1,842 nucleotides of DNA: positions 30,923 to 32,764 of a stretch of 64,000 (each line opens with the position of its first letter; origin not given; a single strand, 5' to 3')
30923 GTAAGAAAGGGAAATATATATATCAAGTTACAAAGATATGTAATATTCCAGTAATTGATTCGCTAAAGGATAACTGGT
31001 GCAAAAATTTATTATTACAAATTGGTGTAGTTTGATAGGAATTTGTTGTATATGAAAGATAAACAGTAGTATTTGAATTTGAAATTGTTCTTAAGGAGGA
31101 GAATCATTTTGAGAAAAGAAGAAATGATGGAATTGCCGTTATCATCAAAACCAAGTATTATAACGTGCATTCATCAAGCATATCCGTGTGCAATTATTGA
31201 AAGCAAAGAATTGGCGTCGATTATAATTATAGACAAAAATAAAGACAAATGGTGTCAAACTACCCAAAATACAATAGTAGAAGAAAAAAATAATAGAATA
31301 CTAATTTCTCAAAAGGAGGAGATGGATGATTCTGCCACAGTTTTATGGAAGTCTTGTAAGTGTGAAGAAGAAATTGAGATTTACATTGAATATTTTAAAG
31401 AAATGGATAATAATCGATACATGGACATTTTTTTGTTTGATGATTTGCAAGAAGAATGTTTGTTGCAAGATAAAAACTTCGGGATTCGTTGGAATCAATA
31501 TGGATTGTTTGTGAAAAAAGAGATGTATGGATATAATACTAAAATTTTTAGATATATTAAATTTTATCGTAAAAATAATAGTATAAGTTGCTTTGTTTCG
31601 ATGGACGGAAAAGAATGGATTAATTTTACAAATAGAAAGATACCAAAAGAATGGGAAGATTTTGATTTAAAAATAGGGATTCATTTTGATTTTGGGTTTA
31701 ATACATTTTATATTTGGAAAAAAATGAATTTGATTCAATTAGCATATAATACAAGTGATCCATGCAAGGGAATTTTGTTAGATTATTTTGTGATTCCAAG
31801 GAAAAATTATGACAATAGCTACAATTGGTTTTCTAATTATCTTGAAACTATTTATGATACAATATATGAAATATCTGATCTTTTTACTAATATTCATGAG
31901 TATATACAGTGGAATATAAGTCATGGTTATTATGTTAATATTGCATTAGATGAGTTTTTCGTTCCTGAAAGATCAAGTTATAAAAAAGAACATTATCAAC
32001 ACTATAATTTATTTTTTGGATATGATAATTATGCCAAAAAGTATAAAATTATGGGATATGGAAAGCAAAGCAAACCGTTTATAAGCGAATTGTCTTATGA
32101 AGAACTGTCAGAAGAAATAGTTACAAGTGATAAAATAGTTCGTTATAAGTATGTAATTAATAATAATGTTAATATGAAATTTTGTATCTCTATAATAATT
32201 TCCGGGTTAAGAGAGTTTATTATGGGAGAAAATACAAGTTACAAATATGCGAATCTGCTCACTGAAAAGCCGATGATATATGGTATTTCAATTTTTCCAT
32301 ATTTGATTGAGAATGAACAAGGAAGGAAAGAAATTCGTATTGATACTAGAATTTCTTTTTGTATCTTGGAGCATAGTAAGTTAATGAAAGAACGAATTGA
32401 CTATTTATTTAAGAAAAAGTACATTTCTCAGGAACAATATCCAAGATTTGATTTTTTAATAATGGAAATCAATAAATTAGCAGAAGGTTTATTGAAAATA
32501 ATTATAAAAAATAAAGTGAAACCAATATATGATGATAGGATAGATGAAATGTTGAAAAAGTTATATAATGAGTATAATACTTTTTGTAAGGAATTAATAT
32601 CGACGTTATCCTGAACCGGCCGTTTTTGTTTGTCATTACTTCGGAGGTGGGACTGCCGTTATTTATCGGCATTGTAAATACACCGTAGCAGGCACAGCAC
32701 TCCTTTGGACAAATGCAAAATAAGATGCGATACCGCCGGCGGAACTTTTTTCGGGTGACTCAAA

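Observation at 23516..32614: AT-rich 9.1-kb island encoding an rSAM/SPASM, carrier-protein, 37-aa Cys peptide, double ABC exporter, S8 fusion and orphan protein: candidate uncharacterised RiPP-type system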

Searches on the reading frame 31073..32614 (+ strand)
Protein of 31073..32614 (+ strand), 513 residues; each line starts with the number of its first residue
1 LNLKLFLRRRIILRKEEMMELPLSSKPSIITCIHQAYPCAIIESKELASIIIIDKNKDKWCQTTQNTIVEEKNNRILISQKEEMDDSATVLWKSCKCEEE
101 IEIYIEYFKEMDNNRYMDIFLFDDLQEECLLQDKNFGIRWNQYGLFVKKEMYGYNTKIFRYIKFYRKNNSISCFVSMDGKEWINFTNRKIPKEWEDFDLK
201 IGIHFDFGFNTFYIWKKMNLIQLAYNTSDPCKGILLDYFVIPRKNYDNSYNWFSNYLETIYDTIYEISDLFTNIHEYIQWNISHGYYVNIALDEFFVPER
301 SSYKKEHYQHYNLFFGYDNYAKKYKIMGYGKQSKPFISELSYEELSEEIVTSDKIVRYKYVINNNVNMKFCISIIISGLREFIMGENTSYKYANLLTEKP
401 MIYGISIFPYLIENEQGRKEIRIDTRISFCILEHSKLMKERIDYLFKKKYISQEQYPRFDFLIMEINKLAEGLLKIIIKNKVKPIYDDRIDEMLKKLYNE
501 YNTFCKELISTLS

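Call 6: search_protein_families(library=ncbifam, proteins=[window:31073-32614:+], max_evalue=0.01)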
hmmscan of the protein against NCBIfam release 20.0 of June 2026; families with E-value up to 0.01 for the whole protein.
window:31073-32614:+ (513 aa): 0 families

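Call 7: search_protein_families(library=pfam, proteins=[window:31073-32614:+], max_evalue=0.01)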
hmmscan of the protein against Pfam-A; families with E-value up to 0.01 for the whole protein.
window:31073-32614:+ (513 aa): 0 families

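Call 11: find_homologous_proteins(query=window:31073-32614:+)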
Query window:31073-32614:+ (513 aa): 36 proteins with E <= 0.001 among 5263 candidates.
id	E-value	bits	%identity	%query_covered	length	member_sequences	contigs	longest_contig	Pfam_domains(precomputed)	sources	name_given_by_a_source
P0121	0.0e+0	1103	97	98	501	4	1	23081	-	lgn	-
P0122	1.8e-143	497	48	96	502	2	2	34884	-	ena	-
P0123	9.1e-143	495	49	96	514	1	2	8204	-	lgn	-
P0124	2.6e-140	487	47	96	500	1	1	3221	-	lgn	-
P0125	1.4e-137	478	46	96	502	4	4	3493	-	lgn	-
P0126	3.5e-136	473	46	97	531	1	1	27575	-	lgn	-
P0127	1.8e-135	471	45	96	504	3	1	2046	-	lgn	-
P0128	1.4e-134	468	47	96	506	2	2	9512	-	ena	-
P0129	1.7e-134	468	46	96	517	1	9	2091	-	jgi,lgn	-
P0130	2.4e-134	467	45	96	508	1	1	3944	-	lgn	-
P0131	3.7e-133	463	45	97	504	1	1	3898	-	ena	-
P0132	3.9e-133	463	44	98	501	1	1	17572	-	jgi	-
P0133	4.6e-130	453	44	96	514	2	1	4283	-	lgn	-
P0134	2.6e-129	450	46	97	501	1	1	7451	-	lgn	-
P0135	6.1e-129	449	43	96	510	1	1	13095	-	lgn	-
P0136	8.7e-127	442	45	96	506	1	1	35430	-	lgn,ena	-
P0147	1.3e-106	376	38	96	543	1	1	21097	-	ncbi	-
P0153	3.6e-95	338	38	96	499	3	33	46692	-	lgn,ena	-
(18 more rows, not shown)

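Call 12: find_encoding_contigs(protein=P0121, flank=10000, max_places=2)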
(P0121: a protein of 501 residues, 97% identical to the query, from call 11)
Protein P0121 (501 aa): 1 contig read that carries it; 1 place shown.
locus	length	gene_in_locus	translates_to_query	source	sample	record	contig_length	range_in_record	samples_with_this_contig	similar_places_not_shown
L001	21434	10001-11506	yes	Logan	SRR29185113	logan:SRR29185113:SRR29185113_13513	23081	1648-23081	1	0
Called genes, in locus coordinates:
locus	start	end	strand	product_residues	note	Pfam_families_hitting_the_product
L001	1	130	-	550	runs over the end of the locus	PF00916:Sulfate_transp, PF16983:MFS_MOT1 (weak), PF01740:STAS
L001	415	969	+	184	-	PF04545:Sigma70_r4 (faint), PF04542:Sigma70_r2, PF07638:Sigma70_ECF, PF08281:Sigma70_r4_2 (weak)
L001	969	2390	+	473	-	PF00079:Serpin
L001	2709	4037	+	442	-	PF04055:Radical_SAM, PF13353:Fer4_12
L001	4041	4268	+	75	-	-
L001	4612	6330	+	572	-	PF00005:ABC_tran, PF13304:AAA_21 (faint)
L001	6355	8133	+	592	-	PF00005:ABC_tran, PF02463:SMC_N (faint)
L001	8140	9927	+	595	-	PF00082:Peptidase_S8, PF07755:DUF1611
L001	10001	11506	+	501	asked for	-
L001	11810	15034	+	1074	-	PF08455:SNF2_assoc, PF00176:SNF2-rel_dom, PF00270:DEAD (faint), PF04851:ResIII, PF00271:Helicase_C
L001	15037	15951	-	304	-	-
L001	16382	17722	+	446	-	PF01554:MatE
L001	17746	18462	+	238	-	PF00072:Response_reg, PF00486:Trans_reg_C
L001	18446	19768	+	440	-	PF00672:HAMP (weak), PF00512:HisKA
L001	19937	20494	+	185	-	PF09335:VTT_dom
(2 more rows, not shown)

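Call 13: find_encoding_contigs(protein=P0122, flank=10000, max_places=2)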
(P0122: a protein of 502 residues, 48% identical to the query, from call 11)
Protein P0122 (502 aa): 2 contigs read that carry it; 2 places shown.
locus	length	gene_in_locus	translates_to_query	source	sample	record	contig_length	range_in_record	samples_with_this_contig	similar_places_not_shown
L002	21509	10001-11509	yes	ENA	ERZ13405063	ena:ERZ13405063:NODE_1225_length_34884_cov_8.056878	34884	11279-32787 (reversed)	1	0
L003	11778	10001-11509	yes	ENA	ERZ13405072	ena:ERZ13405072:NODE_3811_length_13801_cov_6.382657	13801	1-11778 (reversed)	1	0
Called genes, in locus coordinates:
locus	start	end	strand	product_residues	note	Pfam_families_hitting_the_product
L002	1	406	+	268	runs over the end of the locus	-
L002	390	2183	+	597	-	PF00664:ABC_membrane, PF00005:ABC_tran, PF13304:AAA_21 (faint)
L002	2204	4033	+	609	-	PF00664:ABC_membrane (weak), PF13304:AAA_21 (faint), PF00005:ABC_tran, PF02463:SMC_N (weak)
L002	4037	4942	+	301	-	PF14907:NTP_transf_5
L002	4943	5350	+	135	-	PF13669:Glyoxalase_4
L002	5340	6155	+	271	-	-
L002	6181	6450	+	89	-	PF05402:PqqD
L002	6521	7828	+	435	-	PF04055:Radical_SAM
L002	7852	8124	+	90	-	PF00550:PP-binding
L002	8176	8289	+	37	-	-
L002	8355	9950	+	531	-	PF03031:NIF (faint)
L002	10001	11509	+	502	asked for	-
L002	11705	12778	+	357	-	PF16403:Bact_surface_Ig-like, PF01522:Polysacc_deac_1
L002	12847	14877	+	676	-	PF00580:UvrD-helicase, PF01443:Viral_helicase1 (faint), PF13245:AAA_19, PF13604:AAA_30 (faint), PF13361:UvrD_C, PF13538:UvrD_C_2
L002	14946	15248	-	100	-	PF06949:DUF1292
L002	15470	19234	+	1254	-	PF02368:Big_2, PF21461:HL_N-beta (faint), PF21764:Invasin_D4 (faint), PF22359:Big-like (faint), PF02368:Big_2, PF26182:Ig_NUP210_5th (weak), PF26918:Ig_Eae (weak), PF02368:Big_2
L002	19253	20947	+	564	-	PF02463:SMC_N, PF13175:AAA_15 (weak), PF13476:AAA_23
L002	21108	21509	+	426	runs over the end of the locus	PF17820:PDZ_6 (faint), PF13180:PDZ_2 (weak), PF14685:PDZ_Tricorn (faint), PF05580:Peptidase_S55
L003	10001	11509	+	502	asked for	-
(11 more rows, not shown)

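Call 14: find_encoding_contigs(protein=P0153, flank=10000, max_places=2)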
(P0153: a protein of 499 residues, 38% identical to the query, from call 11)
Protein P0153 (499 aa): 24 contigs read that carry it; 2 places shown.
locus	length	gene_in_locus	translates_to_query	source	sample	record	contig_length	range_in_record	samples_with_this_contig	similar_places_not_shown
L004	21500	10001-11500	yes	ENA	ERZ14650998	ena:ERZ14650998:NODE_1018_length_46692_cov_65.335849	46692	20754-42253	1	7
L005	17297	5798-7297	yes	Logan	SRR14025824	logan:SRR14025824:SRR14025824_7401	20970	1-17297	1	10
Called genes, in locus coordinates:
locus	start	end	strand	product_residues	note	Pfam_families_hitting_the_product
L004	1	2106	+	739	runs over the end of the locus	PF02687:FtsX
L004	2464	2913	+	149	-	PF01243:PNPOx_N, PF16242:Pyrid_ox_like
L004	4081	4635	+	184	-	PF04542:Sigma70_r2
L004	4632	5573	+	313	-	-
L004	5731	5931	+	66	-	-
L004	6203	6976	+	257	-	PF14697:Fer4_21 (faint), PF13187:Fer4_9, PF00037:Fer4 (weak), PF12797:Fer4_2 (faint), PF12798:Fer4_3 (faint), PF12838:Fer4_7, PF13237:Fer4_10 (weak), PF25160:LdpA_Fe-S-bd (weak), +2 more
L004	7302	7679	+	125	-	-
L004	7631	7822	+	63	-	PF01609:DDE_Tnp_1 (weak), PF13612:DDE_Tnp_1_3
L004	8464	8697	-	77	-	-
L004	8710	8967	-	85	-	-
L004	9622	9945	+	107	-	-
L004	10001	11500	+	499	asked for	-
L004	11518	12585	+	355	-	PF04055:Radical_SAM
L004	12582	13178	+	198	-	PF00551:Formyl_trans_N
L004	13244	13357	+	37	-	-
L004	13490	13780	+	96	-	PF05402:PqqD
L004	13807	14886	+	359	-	PF04055:Radical_SAM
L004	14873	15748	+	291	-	PF27840:ScmC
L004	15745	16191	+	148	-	-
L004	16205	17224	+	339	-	PF04055:Radical_SAM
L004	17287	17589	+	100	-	PF00550:PP-binding (weak)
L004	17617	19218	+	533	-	PF00664:ABC_membrane, PF00005:ABC_tran, PF02463:SMC_N (faint)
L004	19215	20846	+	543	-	PF00664:ABC_membrane, PF00005:ABC_tran, PF13304:AAA_21 (faint), PF02463:SMC_N (weak)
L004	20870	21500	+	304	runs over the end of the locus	PF14907:NTP_transf_5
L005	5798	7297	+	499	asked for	-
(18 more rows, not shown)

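Call 29: find_related_loci(query=A1, collection=genome_contigs, flank=10000)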
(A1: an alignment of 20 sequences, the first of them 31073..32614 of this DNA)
Query A1 (513 aa) in genome_contigs; peptide patterns used: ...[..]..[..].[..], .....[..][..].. (x = any residue, [..] = any of these).
16 stretches matched a pattern; 2 encode a relative of the query (tblastn E <= 1e-3); 2 distinct loci.
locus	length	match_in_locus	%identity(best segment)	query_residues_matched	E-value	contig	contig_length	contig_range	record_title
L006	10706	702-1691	34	158-498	2e-45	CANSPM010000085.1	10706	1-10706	MAG TPA_asm: uncultured Lachnospiraceae bacterium isolate SRR15730548_bin.31_metawrap_v1.3_MAG genome assembly, contig:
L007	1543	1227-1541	39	15-116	2e-17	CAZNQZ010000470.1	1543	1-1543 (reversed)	MAG TPA_asm: uncultured Lachnobacterium sp. isolate SRP287540_co1_407 genome assembly, contig: NODE_89904_length_1543_co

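Call 36: predict_structure(alignment_id=A1)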
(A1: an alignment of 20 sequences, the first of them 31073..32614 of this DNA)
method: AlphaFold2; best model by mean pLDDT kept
length: 513 residues; sequences in the alignment: 20
mean_pLDDT: 83.0   pTM: 0.81
mean pLDDT of the five models: 83.0, 82.9, 82.8, 82.3, 79.2
residues with pLDDT >= 90: 205; 70-90: 237; 50-70: 40; < 50: 31
segments of 3 or more residues with pLDDT < 50: 1-14, 240-250, 393-397
pLDDT, mean of each block of 10 residues (from residue 1): 37 64 87 76 92 83 94 90 82 91 92 89 88 86 88 86 92 92 92 85 90 76 74 58 40 70 86 91 92 82 80 93 91 84 86 87 70 85 76 50 88 87 81 90 92 96 96 88 75 95 96 93
secondary structure, 60 per line:
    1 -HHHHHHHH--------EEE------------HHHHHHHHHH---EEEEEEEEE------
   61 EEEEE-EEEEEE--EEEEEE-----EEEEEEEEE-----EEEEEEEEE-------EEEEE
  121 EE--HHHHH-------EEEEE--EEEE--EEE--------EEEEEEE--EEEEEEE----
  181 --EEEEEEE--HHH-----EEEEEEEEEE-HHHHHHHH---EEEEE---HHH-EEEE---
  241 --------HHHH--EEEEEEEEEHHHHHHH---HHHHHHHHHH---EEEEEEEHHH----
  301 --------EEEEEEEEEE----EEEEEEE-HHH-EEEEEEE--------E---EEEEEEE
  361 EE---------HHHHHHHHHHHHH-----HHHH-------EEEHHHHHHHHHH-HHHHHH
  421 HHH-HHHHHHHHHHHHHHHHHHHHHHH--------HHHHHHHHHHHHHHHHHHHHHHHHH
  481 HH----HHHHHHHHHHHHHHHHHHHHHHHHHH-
elements in order: H2-9 E18-20 H33-42 E46-54 E61-65 E67-72 E75-80 E86-94 E100-108 E116-122 H125-129 E137-141 E144-147 E150-152 E161-167 E170-176 E183-189 E200-209 H211-218 E222-226 E234-237 H249-252 E255-263 H264-270 H274-283 E287-293 E309-318 E323-329 E335-341 E354-362 H372-384 H390-393 E401-403 H404-413 H415-423 H425-447 H456-482 H487-512

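Call 39: fold_search(model_id=the predicted structure, library=pdb)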
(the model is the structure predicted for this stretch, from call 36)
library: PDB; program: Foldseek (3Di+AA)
matches with E <= 10: 882; with E <= 0.001: 6
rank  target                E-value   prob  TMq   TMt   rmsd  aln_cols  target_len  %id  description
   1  8gs1_B                5.7e-07  1.00  0.34  0.50   6.4       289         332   11  Crystal structure of AziU2-U3 complex from Streptomyces sahachiroi NRRL2485 (released 2023-09-06)
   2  8gs1_D                7.1e-07  1.00  0.34  0.49   6.4       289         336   11  Crystal structure of AziU2-U3 complex from Streptomyces sahachiroi NRRL2485 (released 2023-09-06)
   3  7yn2_B                2.8e-04  1.00  0.33  0.46   7.0       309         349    8  Crystal structure of CcbD with methylthiolincosamide (released 2023-08-02)
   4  7yn1_A                3.0e-04  1.00  0.33  0.46   7.1       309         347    9  Crystal structure of selenomethionine labeled CcbD (released 2023-08-02)
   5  7yn1_B                3.9e-04  1.00  0.32  0.45   7.3       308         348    8  Crystal structure of selenomethionine labeled CcbD (released 2023-08-02)
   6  9dks_A                5.1e-04  1.00  0.32  0.46   7.2       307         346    8  Crystal structure of CcbD C19S mutant complexed with single PCP domain of CcbZ (released 2025-09-17)
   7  9dkr_B                1.1e-03  1.00  0.29  0.40   8.0       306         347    7  Crystal structure of CcbD complexed with PCP domain of CcbZ (released 2025-10-01)
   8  2dur_B                1.6e-03  0.94  0.14  0.26  13.9       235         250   14  Crystal structure of VIP36 exoplasmic/lumenal domain, Ca2+/Man2-bound form (released 2007-07-24)
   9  2e6v_D                2.0e-03  0.98  0.15  0.29  13.4       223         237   11  Crystal structure of VIP36 exoplasmic/lumenal domain, Ca2+/Man3GlcNAc-bound form (released 2007-07-24)
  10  2e6v_E                2.0e-03  0.92  0.14  0.27  13.8       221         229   12  Crystal structure of VIP36 exoplasmic/lumenal domain, Ca2+/Man3GlcNAc-bound form (released 2007-07-24)
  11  6xt6_A                2.5e-03  0.99  0.18  0.33   8.7       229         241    7  pro-concanavalin A: Precursor of circularly permuted concanavalin A (released 2020-11-11)
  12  2pel_A                2.5e-03  0.89  0.13  0.26  15.5       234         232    8  PEANUT LECTIN (released 1996-12-07)
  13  2duo_A                2.6e-03  1.00  0.20  0.38   6.2       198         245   12  Crystal structure of VIP36 exoplasmic/lumenal domain, Ca2+-bound form (released 2007-07-24)
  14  8jpg_A                2.8e-03  1.00  0.19  0.20   6.5       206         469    9  Cryo-EM structure of full-length ERGIC-53 with MCFD2 (released 2024-04-17)
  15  9dkr_A                2.9e-03  1.00  0.32  0.45   7.2       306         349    8  Crystal structure of CcbD complexed with PCP domain of CcbZ (released 2025-10-01)
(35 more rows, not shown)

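Call 40: find_encoding_contigs(protein=P0136, flank=10000, max_places=1)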
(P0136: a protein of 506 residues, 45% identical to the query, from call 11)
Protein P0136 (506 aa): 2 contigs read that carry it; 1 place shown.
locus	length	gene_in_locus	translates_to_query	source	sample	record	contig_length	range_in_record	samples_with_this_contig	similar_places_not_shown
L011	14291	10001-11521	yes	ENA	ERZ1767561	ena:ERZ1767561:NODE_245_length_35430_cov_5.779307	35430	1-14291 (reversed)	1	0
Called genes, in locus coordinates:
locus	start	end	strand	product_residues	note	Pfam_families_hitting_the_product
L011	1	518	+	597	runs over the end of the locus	PF13304:AAA_21 (faint), PF00005:ABC_tran, PF02463:SMC_N (faint)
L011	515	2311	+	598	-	PF00005:ABC_tran, PF02463:SMC_N (weak), PF13304:AAA_21 (weak)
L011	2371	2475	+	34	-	-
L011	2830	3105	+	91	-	PF05402:PqqD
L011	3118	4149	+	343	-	PF04055:Radical_SAM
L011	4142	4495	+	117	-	PF00717:Peptidase_S24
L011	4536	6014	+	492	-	PF04055:Radical_SAM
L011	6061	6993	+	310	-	PF27840:ScmC (faint), PF07475:Hpr_kinase_C (weak)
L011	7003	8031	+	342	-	PF14907:NTP_transf_5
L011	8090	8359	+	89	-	PF00550:PP-binding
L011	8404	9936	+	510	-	-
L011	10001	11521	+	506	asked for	-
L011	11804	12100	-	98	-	-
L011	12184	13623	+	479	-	PF00665:rve (weak), PF22483:Mu-transpos_C_2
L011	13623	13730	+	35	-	-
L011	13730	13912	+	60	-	-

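Call 41: find_encoding_contigs(protein=P0126, flank=10000, max_places=1)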
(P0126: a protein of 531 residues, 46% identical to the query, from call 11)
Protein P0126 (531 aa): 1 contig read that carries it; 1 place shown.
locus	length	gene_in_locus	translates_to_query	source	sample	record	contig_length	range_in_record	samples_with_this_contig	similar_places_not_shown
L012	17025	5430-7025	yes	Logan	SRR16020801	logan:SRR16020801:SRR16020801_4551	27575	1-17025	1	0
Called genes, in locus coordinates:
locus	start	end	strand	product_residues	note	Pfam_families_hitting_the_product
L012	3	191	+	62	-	?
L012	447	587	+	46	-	-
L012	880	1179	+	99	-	PF12844:HTH_19, PF13443:HTH_26 (weak), PF13560:HTH_31 (weak), PF01381:HTH_3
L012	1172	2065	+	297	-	PF00078:RVT_1 (weak)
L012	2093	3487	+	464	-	PF21654:DncV-like_NTFase, PF18134:AGS_C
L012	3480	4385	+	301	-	PF18167:Sa_NUDIX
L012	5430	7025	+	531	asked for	-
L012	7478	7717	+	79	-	-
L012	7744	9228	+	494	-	PF00501:AMP-binding, PF13193:AMP-binding_C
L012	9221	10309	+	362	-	PF04055:Radical_SAM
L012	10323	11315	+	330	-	PF04055:Radical_SAM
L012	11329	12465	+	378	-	PF01041:DegT_DnrJ_EryC1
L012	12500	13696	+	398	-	PF00501:AMP-binding (weak)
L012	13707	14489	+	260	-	PF01261:AP_endonuc_2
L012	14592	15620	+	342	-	-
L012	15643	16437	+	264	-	PF00005:ABC_tran, PF13304:AAA_21 (faint)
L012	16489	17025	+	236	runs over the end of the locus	PF02492:cobW (faint)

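Call 47: search_solved_structures(query=A1, max_evalue=10, show_alignments=5)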
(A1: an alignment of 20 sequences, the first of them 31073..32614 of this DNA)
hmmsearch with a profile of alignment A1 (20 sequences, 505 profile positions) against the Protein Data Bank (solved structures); distinct sequences matched with E-value up to 10: 1.
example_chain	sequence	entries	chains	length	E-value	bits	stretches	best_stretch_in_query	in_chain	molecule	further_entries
6xmv_A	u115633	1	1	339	0.34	13.1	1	352-413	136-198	Hemolysin,Endolysin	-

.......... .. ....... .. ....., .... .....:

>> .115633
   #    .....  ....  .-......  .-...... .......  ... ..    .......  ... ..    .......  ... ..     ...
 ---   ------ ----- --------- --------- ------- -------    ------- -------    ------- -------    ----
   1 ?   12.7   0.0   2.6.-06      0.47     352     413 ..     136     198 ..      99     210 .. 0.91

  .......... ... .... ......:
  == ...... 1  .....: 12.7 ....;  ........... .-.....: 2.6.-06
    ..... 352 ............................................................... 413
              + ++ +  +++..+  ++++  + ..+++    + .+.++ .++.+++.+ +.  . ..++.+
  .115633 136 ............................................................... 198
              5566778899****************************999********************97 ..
